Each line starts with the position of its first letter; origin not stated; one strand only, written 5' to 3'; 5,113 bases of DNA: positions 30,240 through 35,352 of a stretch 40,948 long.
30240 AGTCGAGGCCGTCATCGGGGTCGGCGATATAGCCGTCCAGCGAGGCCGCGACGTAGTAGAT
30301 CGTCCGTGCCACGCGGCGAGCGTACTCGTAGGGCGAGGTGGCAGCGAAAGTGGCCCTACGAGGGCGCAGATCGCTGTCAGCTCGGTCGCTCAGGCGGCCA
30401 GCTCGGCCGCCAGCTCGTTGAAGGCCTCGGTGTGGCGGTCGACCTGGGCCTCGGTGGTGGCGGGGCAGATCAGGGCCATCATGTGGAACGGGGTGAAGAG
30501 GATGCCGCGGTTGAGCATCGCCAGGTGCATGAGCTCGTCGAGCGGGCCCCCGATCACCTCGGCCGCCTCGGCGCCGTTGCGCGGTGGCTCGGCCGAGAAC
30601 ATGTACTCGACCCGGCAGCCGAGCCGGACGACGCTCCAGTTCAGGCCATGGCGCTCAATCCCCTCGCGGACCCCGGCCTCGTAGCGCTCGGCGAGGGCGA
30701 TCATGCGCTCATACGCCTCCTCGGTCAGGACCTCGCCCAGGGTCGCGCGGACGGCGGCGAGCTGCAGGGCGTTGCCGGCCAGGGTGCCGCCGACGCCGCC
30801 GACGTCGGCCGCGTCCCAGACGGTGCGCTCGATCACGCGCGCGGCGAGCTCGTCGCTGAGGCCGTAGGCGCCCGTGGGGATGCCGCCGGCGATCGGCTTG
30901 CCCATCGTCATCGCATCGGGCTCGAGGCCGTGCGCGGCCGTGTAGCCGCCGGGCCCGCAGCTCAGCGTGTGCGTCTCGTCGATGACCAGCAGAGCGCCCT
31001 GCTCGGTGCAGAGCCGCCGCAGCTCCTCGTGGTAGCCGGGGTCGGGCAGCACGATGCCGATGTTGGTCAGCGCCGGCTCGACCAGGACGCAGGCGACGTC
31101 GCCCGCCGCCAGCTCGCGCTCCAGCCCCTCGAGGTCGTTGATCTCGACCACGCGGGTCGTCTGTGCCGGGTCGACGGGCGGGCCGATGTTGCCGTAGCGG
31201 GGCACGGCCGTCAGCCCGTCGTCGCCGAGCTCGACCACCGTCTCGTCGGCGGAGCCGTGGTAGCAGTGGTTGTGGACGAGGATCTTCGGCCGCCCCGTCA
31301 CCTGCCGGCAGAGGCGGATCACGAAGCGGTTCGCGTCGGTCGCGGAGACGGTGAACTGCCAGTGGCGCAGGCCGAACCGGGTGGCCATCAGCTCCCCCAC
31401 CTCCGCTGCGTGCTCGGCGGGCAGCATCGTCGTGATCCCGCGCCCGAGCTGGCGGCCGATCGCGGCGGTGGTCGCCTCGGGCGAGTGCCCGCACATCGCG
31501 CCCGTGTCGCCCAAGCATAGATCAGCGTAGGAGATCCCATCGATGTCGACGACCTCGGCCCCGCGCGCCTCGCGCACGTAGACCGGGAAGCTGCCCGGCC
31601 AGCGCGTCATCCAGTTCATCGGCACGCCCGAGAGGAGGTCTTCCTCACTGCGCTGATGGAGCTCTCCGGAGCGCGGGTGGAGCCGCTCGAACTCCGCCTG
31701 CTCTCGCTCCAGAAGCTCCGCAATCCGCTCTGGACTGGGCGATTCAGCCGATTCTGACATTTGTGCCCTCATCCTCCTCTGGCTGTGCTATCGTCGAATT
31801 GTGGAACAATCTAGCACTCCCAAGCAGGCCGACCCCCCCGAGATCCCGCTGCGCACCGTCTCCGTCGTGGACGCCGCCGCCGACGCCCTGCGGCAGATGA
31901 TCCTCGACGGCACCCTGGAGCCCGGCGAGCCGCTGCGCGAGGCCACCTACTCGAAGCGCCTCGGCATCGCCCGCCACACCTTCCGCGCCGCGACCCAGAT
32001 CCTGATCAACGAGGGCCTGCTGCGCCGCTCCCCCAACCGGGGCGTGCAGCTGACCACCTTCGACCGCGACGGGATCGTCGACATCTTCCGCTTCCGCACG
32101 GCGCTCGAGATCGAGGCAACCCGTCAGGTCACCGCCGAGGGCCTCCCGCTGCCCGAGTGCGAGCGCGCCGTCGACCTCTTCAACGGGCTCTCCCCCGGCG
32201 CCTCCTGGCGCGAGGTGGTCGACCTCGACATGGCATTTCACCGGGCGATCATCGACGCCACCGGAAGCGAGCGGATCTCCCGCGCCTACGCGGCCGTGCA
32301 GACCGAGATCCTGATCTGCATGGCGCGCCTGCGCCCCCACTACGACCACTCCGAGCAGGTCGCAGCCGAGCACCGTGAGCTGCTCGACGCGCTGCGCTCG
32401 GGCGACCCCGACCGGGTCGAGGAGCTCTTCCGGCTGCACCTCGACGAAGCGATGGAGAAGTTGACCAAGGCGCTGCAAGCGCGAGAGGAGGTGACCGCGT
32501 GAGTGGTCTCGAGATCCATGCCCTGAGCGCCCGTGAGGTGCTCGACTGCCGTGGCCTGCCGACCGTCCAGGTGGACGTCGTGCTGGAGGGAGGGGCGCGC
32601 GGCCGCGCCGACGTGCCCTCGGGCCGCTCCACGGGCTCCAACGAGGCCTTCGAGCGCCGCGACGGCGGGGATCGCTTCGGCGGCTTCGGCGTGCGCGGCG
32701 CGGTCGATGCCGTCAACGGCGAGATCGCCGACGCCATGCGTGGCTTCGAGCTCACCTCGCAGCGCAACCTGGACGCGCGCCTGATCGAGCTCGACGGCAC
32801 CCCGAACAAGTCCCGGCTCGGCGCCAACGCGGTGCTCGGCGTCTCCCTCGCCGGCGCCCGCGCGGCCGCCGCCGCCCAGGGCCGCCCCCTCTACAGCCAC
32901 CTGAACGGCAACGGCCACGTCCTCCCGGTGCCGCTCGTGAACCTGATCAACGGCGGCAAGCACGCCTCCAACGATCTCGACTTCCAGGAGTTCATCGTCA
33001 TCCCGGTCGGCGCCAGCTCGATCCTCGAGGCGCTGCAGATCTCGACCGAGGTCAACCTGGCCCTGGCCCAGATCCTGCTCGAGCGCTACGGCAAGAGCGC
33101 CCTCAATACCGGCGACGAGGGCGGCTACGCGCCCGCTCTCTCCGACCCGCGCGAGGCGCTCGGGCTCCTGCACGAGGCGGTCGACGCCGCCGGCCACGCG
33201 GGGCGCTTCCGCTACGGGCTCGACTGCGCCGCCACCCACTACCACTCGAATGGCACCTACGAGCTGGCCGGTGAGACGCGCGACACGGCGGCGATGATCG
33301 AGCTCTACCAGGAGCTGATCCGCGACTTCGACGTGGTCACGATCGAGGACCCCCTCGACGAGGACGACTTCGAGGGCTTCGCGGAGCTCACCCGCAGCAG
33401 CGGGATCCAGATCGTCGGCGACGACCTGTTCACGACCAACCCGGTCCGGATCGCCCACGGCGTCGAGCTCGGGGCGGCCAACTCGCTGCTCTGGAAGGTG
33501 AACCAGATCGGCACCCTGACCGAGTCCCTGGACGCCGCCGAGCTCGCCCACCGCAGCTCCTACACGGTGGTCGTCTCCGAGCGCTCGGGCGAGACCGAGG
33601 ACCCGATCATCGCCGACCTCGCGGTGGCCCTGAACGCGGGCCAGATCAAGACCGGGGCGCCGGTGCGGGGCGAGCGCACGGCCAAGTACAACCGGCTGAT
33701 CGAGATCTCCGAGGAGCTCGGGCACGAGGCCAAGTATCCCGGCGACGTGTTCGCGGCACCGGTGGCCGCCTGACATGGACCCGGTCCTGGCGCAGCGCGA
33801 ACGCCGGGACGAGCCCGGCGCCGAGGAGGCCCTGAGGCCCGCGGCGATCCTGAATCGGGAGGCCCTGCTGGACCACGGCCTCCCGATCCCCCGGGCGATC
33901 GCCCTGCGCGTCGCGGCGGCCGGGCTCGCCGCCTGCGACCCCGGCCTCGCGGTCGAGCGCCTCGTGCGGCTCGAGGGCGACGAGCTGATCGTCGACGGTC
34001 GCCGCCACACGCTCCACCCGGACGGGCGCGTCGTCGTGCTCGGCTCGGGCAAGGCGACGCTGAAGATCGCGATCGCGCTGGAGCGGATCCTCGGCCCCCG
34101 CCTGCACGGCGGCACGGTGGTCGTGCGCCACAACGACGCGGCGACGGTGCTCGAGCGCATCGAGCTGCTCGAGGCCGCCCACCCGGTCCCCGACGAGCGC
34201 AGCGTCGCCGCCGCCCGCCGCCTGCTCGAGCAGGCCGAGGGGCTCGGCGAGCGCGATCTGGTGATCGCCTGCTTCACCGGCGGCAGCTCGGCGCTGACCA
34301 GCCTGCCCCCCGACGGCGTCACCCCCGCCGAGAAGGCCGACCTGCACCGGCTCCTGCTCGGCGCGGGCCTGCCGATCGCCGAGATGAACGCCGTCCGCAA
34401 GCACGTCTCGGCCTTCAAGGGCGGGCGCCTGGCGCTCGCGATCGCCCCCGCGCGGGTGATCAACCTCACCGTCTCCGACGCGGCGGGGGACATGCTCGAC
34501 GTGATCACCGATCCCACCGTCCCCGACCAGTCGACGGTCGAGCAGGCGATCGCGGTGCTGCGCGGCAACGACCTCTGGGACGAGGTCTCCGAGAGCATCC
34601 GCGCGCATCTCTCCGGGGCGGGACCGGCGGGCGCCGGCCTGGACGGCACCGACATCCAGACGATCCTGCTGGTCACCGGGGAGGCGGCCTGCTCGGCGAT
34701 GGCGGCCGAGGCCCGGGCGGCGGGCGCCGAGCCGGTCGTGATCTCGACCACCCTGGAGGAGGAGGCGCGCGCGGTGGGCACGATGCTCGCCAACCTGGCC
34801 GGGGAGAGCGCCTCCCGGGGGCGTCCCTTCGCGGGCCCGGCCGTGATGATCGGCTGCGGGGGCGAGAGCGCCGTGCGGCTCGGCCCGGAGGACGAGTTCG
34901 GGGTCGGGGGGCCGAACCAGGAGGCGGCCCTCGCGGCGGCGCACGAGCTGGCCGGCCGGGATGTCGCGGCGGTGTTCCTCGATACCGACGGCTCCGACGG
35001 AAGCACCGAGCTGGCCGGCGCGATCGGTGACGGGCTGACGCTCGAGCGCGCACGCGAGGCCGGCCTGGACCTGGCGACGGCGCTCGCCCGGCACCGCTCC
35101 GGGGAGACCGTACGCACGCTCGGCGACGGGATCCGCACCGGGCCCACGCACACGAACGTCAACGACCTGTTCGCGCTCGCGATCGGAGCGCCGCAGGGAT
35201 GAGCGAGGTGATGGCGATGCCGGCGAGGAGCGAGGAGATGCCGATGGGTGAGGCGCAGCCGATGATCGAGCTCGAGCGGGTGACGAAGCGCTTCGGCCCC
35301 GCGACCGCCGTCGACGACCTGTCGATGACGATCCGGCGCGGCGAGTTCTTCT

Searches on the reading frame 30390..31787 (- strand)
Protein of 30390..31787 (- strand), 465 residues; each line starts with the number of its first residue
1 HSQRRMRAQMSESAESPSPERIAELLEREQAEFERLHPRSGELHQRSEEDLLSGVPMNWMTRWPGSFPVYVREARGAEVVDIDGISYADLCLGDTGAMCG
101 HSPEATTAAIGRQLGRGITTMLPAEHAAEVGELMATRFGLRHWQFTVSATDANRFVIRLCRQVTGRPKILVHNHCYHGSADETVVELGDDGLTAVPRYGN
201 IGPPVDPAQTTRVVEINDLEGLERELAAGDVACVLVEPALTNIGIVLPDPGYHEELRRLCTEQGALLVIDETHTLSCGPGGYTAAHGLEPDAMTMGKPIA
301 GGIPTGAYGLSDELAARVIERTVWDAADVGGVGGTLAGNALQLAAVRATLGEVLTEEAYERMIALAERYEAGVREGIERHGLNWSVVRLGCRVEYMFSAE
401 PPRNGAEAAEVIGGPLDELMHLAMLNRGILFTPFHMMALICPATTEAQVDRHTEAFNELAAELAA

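Call 35: search_protein_families(library=pfam, proteins=[window:30390-31787:-], max_evalue=0.001)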
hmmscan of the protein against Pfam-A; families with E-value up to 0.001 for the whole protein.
window:30390-31787:- (465 aa): 1 family
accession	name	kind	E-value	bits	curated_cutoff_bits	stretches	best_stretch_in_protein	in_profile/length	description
PF00202.27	Aminotran_3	-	2.7e-37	128.9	30.5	1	63-456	5-399/403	Aminotransferase class-III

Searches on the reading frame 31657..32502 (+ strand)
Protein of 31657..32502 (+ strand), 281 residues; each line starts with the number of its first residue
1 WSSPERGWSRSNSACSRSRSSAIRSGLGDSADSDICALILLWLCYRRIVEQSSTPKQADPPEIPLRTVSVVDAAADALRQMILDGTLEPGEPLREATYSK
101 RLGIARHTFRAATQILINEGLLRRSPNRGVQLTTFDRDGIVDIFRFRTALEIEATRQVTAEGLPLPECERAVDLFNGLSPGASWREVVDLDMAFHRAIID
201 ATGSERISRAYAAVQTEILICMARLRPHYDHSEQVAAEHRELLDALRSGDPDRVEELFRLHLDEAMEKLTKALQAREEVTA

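Call 35: search_protein_families(library=pfam, proteins=[window:31657-32502:+], max_evalue=0.001)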
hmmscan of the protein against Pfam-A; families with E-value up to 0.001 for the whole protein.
window:31657-32502:+ (281 aa): 2 families
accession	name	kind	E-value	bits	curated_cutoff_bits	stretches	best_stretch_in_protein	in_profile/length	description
PF07729.17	FCD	-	7.2e-22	78.6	24.3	1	142-263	1-124/125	FCD domain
PF00392.27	GntR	-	3.9e-11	42.9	27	1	73-130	4-62/64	Bacterial regulatory proteins, gntR family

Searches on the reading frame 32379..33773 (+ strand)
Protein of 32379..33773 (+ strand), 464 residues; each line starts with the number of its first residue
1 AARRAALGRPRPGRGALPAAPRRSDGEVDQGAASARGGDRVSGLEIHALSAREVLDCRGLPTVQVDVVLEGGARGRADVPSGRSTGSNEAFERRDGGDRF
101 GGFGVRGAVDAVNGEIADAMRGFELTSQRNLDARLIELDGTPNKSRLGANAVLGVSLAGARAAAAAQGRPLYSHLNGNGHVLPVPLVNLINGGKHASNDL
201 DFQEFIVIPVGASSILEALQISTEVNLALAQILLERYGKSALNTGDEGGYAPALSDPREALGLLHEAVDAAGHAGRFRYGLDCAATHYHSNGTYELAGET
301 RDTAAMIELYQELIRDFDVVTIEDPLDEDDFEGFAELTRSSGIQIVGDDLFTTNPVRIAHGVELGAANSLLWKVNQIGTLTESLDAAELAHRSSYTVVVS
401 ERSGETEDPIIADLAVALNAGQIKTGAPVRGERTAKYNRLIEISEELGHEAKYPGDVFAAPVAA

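Call 35: search_protein_families(library=pfam, proteins=[window:32379-33773:+], max_evalue=0.001)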
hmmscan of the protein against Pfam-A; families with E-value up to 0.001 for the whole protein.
window:32379-33773:+ (464 aa): 3 families
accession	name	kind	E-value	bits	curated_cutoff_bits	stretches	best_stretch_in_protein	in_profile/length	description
PF00113.28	Enolase_C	-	5.5e-105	351.3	21.5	1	180-459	2-293/296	Enolase, C-terminal TIM barrel domain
PF03952.21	Enolase_N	-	1.3e-46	158.4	35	1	46-175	1-131/131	Enolase, N-terminal domain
PF13378.12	MR_MLE_C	-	1.1e-10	42.1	29.4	1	302-400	56-153/219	Enolase C-terminal domain-like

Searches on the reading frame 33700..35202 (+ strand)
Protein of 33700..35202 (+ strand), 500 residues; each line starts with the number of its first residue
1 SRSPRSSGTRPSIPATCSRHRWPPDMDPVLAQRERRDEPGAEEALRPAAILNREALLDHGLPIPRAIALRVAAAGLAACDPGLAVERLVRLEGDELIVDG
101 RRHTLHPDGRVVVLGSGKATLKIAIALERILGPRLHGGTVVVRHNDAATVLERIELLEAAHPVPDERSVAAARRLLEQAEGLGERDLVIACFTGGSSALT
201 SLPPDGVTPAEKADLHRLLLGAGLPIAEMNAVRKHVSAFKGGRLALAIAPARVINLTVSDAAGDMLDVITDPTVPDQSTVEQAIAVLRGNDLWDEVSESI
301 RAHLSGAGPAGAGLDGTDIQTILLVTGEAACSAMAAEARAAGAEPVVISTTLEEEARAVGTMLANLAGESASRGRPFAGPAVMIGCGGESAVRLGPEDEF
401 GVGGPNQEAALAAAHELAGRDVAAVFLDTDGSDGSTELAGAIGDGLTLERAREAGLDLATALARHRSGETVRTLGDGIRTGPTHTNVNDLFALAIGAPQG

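Call 35: search_protein_families(library=pfam, proteins=[window:33700-35202:+], max_evalue=0.001)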
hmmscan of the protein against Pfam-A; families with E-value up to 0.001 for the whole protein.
window:33700-35202:+ (500 aa): 2 families
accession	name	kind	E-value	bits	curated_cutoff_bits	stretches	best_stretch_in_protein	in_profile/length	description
PF13660.11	DUF4147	-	1.8e-66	224.4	23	1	69-304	3-233/234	Domain of unknown function (DUF4147)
PF05161.18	MOFRL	-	1.1e-26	93.6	28.3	1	384-489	3-106/106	MOFRL family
